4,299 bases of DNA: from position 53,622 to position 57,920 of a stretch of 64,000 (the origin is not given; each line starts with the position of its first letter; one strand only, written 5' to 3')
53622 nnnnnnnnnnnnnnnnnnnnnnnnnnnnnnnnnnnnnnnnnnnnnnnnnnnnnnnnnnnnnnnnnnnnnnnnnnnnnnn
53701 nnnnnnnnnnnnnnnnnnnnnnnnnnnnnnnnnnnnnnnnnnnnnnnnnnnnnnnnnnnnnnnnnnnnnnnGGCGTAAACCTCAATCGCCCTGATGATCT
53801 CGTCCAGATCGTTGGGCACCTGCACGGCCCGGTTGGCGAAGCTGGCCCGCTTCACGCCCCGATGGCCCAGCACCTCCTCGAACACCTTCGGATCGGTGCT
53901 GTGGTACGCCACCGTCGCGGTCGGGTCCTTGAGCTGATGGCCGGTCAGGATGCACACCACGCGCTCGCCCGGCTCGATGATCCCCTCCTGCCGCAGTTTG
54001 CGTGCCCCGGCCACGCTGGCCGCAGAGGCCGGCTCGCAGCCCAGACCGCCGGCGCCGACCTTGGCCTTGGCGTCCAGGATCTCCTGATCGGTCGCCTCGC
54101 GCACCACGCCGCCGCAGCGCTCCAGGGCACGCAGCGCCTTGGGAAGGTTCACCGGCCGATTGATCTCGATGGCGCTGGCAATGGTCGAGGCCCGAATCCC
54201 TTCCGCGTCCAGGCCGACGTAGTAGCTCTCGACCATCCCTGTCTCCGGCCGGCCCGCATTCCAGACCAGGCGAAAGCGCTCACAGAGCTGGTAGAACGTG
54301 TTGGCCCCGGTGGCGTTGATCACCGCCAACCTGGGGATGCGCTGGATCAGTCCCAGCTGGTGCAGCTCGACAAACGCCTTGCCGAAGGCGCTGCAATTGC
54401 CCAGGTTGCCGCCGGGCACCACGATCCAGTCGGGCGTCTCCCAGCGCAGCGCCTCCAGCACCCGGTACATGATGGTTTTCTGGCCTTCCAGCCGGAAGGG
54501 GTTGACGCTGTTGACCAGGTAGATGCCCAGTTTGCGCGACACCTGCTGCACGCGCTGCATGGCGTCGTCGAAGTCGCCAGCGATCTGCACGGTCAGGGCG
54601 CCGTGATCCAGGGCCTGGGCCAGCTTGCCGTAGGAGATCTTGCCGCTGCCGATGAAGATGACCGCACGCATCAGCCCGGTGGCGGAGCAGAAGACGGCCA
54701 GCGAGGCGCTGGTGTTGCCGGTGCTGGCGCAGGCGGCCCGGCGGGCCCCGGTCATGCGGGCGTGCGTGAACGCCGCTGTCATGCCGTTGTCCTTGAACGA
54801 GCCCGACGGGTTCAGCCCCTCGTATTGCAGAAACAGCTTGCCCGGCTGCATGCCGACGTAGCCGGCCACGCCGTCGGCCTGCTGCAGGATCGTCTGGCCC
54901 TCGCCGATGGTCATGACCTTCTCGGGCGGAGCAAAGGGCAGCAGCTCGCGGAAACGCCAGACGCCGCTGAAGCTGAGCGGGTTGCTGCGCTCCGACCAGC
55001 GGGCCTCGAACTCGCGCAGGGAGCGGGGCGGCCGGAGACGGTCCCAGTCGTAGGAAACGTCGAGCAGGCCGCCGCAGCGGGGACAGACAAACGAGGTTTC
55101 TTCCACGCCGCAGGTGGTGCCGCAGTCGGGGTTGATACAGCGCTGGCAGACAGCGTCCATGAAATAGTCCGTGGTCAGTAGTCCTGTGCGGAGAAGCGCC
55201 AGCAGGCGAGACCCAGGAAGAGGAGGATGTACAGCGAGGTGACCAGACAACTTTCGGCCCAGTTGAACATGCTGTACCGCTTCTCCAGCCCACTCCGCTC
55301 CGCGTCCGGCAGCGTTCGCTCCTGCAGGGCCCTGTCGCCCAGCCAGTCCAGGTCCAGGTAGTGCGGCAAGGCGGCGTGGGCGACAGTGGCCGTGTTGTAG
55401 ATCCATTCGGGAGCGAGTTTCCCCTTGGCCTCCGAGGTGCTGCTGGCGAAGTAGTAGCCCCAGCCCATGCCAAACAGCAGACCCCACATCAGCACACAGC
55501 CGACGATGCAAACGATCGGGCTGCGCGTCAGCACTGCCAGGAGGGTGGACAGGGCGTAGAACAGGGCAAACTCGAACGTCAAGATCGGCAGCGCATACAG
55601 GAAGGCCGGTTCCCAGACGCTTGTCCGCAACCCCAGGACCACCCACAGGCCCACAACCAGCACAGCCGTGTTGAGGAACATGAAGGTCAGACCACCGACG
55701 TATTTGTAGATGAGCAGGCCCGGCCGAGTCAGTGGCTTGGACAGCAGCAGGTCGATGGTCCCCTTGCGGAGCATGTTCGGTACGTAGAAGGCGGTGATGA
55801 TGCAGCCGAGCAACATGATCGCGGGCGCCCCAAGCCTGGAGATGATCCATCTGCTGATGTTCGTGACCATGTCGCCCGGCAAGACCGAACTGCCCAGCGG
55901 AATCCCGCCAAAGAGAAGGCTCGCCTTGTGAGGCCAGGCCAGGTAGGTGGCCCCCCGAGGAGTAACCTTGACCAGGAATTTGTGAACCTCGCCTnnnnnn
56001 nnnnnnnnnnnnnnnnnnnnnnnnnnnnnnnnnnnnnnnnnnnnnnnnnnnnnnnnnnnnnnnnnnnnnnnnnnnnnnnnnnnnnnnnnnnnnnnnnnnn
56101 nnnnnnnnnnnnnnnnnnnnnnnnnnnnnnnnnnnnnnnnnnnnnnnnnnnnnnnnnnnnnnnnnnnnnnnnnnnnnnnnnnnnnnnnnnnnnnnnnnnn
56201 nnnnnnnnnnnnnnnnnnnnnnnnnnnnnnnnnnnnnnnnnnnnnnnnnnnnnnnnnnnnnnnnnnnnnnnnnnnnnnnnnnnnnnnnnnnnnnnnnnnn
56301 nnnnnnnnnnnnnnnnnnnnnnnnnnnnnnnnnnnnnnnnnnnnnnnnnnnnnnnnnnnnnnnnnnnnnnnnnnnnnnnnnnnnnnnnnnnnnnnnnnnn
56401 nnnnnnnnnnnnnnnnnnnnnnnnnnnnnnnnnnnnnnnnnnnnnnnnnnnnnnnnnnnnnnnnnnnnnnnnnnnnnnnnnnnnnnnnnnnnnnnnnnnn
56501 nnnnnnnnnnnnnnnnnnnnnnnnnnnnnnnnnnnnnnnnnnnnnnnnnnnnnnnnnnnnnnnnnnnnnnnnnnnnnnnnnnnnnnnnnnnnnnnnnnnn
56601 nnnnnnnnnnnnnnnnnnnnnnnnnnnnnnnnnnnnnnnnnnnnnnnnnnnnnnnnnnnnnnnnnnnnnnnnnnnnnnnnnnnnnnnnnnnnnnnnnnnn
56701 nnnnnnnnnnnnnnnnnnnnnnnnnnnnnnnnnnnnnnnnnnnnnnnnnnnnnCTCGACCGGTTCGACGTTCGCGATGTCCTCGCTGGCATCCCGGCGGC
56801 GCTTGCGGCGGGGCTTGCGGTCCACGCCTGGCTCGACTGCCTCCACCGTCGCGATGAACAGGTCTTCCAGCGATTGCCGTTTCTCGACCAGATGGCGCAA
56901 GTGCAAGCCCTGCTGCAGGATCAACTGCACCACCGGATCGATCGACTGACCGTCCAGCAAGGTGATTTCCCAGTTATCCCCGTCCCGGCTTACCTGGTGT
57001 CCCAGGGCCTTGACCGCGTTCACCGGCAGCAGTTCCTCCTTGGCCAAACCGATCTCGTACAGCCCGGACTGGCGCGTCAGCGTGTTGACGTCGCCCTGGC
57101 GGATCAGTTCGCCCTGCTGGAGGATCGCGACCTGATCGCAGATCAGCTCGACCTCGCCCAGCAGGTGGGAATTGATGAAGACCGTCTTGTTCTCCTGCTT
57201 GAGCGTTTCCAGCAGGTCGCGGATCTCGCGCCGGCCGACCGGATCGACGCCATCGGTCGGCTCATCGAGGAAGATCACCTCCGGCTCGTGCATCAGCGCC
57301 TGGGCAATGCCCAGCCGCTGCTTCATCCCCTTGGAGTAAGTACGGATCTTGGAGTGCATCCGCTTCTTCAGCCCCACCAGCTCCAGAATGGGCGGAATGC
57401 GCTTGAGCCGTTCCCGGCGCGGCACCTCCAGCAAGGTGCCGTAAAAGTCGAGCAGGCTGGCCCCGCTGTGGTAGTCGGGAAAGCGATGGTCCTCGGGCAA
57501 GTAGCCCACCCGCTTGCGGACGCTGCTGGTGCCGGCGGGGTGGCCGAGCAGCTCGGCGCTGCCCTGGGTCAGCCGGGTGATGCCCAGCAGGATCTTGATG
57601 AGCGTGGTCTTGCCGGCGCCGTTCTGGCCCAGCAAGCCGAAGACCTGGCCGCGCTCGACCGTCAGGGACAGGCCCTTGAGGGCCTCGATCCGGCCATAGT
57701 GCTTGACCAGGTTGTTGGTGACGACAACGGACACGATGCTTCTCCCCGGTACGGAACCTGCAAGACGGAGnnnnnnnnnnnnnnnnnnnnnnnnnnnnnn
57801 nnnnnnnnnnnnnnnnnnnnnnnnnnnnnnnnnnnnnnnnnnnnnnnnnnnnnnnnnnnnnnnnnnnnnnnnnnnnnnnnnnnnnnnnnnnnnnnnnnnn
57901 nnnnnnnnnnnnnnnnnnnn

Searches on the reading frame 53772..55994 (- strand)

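Call 27: search_protein_families(library=pfam, proteins=[window:53772-55994:-], max_evalue=0.001)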
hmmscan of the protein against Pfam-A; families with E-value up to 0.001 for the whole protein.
window:53772-55994:- (741 aa): 1 family
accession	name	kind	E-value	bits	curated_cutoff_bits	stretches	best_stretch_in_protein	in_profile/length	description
PF00291.31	PALP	-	6.9e-51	173.8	35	1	363-685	3-295/295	Pyridoxal-phosphate dependent enzyme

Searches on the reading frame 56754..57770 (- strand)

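Call 27: search_protein_families(library=pfam, proteins=[window:56754-57770:-], max_evalue=0.001)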
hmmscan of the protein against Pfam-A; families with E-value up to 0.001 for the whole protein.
window:56754-57770:- (339 aa): 3 families
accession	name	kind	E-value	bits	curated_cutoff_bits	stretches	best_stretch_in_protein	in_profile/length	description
PF00005.33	ABC_tran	-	8.2e-30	104.6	25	1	31-172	1-136/137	ABC transporter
PF13304.12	AAA_21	-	4.2e-10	40.6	27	1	142-204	235-300/304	AAA domain, putative AbiEii toxin, Type IV TA system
PF13732.12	DrrA1-3_C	-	1.6e-05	26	27.4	1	237-309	14-81/81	ATP-binding protein DrrA1-3-like, C-terminal domain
